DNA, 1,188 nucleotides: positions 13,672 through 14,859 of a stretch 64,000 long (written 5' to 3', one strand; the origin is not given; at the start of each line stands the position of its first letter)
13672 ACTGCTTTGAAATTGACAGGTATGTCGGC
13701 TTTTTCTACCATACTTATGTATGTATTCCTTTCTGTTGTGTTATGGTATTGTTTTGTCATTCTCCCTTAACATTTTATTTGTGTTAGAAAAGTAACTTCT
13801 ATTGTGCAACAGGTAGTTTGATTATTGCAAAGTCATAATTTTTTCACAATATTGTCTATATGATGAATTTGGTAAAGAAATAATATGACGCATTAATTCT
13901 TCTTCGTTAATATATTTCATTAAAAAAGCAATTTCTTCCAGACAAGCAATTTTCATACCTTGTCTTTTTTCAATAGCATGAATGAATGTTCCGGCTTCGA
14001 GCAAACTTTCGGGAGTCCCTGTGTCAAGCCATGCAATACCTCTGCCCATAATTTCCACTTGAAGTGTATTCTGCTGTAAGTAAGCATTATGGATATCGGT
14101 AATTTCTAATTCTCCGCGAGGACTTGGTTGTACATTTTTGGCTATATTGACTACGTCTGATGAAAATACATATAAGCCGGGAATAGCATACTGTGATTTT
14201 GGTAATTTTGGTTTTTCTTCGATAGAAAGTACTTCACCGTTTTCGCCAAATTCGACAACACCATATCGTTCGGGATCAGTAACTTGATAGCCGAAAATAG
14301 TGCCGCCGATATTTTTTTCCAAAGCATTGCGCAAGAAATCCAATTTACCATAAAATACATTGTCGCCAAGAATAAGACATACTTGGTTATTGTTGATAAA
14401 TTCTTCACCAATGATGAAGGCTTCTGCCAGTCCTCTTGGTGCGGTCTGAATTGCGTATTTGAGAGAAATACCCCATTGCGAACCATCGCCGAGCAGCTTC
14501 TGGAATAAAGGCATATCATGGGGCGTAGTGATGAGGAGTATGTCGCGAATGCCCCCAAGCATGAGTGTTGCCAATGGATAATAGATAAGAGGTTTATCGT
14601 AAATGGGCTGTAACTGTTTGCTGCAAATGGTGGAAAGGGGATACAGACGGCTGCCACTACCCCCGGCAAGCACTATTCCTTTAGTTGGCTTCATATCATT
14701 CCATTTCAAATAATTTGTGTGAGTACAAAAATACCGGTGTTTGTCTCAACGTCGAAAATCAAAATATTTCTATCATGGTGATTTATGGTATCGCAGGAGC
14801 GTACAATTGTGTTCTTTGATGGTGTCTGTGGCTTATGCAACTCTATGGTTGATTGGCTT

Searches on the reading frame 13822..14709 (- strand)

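Call 15: search_protein_families(library=pfam, proteins=[window:13822-14709:-], max_evalue=0.01)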
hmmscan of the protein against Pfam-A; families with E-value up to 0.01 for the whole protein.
window:13822-14709:- (295 aa): 2 families
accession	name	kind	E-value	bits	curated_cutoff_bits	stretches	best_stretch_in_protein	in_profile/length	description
PF00483.29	NTP_transferase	-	2.3e-69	234.2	21.2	1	10-244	1-243/245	Nucleotidyl transferase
PF12804.13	NTP_transf_3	-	0.00017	22.2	27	1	11-66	1-51/160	MobA-like NTP transferase domain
